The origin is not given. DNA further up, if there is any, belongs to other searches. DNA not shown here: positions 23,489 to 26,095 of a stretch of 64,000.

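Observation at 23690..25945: Two complete GT4 glycosyltransferases are fused in frame, with an abrupt base-composition switch at the junction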

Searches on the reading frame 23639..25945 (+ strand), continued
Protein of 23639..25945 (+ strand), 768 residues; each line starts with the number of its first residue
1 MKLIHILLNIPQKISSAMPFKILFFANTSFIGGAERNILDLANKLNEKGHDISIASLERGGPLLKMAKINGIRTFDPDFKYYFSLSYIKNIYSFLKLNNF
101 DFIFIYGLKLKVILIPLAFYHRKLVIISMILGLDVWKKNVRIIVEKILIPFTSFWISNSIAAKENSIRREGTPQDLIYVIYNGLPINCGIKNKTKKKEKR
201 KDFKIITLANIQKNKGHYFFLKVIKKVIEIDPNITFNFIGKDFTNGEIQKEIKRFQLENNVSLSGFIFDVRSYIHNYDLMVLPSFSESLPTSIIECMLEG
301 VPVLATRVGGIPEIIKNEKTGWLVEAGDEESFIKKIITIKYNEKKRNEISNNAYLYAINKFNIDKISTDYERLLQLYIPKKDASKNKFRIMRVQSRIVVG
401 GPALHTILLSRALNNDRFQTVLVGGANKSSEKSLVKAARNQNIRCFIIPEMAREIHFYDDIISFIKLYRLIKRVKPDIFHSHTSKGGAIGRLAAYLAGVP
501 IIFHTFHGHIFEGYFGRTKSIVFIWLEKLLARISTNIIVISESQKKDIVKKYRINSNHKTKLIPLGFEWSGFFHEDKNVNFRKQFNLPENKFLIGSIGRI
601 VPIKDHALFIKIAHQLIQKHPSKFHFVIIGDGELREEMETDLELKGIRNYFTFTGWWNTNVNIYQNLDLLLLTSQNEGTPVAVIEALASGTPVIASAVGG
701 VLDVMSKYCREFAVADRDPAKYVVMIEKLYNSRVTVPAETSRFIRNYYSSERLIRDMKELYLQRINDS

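Call 29: find_encoding_contigs(protein=P0061, flank=10000, max_places=3)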
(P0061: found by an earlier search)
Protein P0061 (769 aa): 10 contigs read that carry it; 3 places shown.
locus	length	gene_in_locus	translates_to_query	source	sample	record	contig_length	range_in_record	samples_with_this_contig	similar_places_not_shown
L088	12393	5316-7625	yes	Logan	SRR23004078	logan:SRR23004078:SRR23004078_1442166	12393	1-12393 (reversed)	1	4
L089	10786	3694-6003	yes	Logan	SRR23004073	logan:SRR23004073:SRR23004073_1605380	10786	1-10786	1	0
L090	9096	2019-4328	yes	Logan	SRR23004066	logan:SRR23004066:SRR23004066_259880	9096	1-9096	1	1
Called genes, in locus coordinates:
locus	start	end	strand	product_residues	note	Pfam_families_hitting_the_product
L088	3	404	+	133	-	?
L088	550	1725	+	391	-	PF02563:Poly_export, PF10531:SLBB, PF22461:SLBB_2 (weak)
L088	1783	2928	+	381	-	PF13807:GNVR (weak)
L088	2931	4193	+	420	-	-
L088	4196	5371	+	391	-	PF20706:GT4-conflict (faint), PF13439:Glyco_transf_4, PF13579:Glyco_trans_4_4, PF00534:Glycos_transf_1, PF13692:Glyco_trans_1_4, PF13524:Glyco_trans_1_2 (weak)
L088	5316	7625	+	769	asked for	PF13439:Glyco_transf_4, PF00534:Glycos_transf_1, PF13692:Glyco_trans_1_4, PF13439:Glyco_transf_4, PF13579:Glyco_trans_4_4, PF13477:Glyco_trans_4_2, PF00534:Glycos_transf_1, PF13692:Glyco_trans_1_4, +2 more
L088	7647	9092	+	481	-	PF01943:Polysacc_synt, PF13440:Polysacc_synt_3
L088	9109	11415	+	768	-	PF19773:DUF6259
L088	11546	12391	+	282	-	?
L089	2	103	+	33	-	?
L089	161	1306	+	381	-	PF13807:GNVR (weak)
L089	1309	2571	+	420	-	-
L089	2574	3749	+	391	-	PF20706:GT4-conflict (faint), PF13439:Glyco_transf_4, PF13579:Glyco_trans_4_4, PF00534:Glycos_transf_1, PF13692:Glyco_trans_1_4, PF13524:Glyco_trans_1_2 (weak)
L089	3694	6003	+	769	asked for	PF13439:Glyco_transf_4, PF00534:Glycos_transf_1, PF13692:Glyco_trans_1_4, PF13439:Glyco_transf_4, PF13579:Glyco_trans_4_4, PF13477:Glyco_trans_4_2, PF00534:Glycos_transf_1, PF13692:Glyco_trans_1_4, +2 more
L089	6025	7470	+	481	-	PF01943:Polysacc_synt, PF13440:Polysacc_synt_3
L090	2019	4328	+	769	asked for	PF13439:Glyco_transf_4, PF00534:Glycos_transf_1, PF13692:Glyco_trans_1_4, PF13439:Glyco_transf_4, PF13579:Glyco_trans_4_4, PF13477:Glyco_trans_4_2, PF00534:Glycos_transf_1, PF13692:Glyco_trans_1_4, +2 more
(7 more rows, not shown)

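Call 65: predict_structure(alignment_id=A1)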
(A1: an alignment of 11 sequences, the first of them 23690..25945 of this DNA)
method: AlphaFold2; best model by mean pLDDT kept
length: 751 residues; sequences in the alignment: 11
mean_pLDDT: 87.8   pTM: 0.54
mean pLDDT of the five models: 87.8, 86.8, 86.2, 86.0, 84.8
residues with pLDDT >= 90: 409; 70-90: 298; 50-70: 29; < 50: 15
segments of 3 or more residues with pLDDT < 50: 171-179, 363-367
pLDDT, mean of each block of 10 residues (from residue 1): 88 81 92 92 86 90 81 89 91 89 82 85 89 91 93 90 88 45 79 85 95 93 88 94 90 83 92 90 93 93 95 95 92 93 91 88 53 91 79 89 90 79 87 80 91 92 89 93 92 61 84 92 89 89 91 77 80 93 86 96 94 90 95 90 87 91 89 95 89 90 95 89 94 94 90 67
secondary structure, 60 per line:
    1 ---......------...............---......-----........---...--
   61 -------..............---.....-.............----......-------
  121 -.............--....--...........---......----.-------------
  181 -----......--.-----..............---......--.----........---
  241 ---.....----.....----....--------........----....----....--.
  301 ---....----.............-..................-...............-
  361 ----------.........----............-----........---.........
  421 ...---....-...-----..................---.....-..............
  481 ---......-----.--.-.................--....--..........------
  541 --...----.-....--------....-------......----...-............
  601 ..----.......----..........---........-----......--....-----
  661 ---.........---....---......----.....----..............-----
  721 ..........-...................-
elements in order (helices of 4 or more, strands of 3 or more residues): E4-9 H16-30 E34-39 H45-52 E56-58 H68-81 E85-89 H91-103 E108-113 H122-134 E137-140 H143-153 E160-162 E186-191 H200-213 E217-222 H230-237 E244-248 H253-257 E262-265 H274-281 E286-289 H294-297 E304-307 H312-324 H326-343 H346-359 E371-379 H384-395 E401-408 H412-423 E427-430 H440-457 E461-465 H467-480 E484-489 H500-516 E519-522 H525-534 E543-545 H552-555 H564-567 E575-580 H589-602 E607-613 H618-627 E634-638 H644-649 E652-655 H664-672 E676-679 H683-688 H702-715 H721-730 H733-750

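Call 73: fold_search(model_id=the predicted structure, library=pdb)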
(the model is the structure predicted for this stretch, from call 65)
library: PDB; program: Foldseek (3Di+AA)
matches with E <= 10: 1794; with E <= 0.001: 490
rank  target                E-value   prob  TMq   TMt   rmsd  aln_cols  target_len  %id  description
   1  4xsp_A                1.7e-19  1.00  0.43  0.87   3.0       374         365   22  Crystal structure of Anabaena Alr3699/HepE in complex with UDP (released 2016-01-13)
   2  4xso_A                7.6e-19  1.00  0.43  0.85   3.2       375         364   22  Crystal structure of apo-form Alr3699/HepE from Anabaena sp. strain PCC 7120 (released 2016-01-13)
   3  4xsu_B                2.8e-18  1.00  0.43  0.86   3.2       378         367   22  Crystal structure of Anabaena Alr3699/HepE in complex with UDP and glucose (released 2016-01-13)
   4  4xsu_A                3.2e-18  1.00  0.42  0.84   3.5       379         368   22  Crystal structure of Anabaena Alr3699/HepE in complex with UDP and glucose (released 2016-01-13)
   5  5d00_A                4.1e-18  1.00  0.42  0.84   4.5       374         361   23  Crystal structure of BshA from B. subtilis complexed with N-acetylglucosaminyl-malate and UMP (released 2016-09-07)
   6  8qoy                  4.3e-18  1.00  0.43  0.34  13.0       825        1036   13  Capsular polysaccharide synthesis multienzyme of Actinobacillus Pleuropneumoniae serotype 3 (released 2024-07-03)
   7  5d00_B                5.0e-18  1.00  0.41  0.83   4.3       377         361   22  Crystal structure of BshA from B. subtilis complexed with N-acetylglucosaminyl-malate and UMP (released 2016-09-07)
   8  3mbo_D                7.2e-18  1.00  0.41  0.80   4.8       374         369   20  Crystal Structure of the Glycosyltransferase BaBshA bound with UDP and L-malate (released 2010-09-29)
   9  4xsr_B                1.7e-17  1.00  0.41  0.83   4.0       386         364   22  Crystal structure of Anabaena Alr3699/HepE in complex with UDP-glucose (released 2016-01-13)
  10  3mbo_F                3.4e-17  1.00  0.41  0.80   4.8       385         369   19  Crystal Structure of the Glycosyltransferase BaBshA bound with UDP and L-malate (released 2010-09-29)
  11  5d01_B                8.7e-17  1.00  0.42  0.84   4.3       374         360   23  Crystal structure of BshA from B. subtilis complexed with N-acetylglucosaminyl-malate (released 2016-09-07)
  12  5d01_A                1.7e-16  1.00  0.41  0.84   4.5       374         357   22  Crystal structure of BshA from B. subtilis complexed with N-acetylglucosaminyl-malate (released 2016-09-07)
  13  6eji_A                1.9e-16  1.00  0.41  0.83   3.8       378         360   21  Structure of a glycosyltransferase (released 2018-02-07)
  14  6n1x                  3.4e-16  1.00  0.41  0.79   4.8       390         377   19  BshA from Staphylococcus aureus complexed with UDP and N-acetylglucosamine (released 2019-08-21)
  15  3mbo_A                5.4e-16  1.00  0.42  0.82   4.7       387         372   19  Crystal Structure of the Glycosyltransferase BaBshA bound with UDP and L-malate (released 2010-09-29)
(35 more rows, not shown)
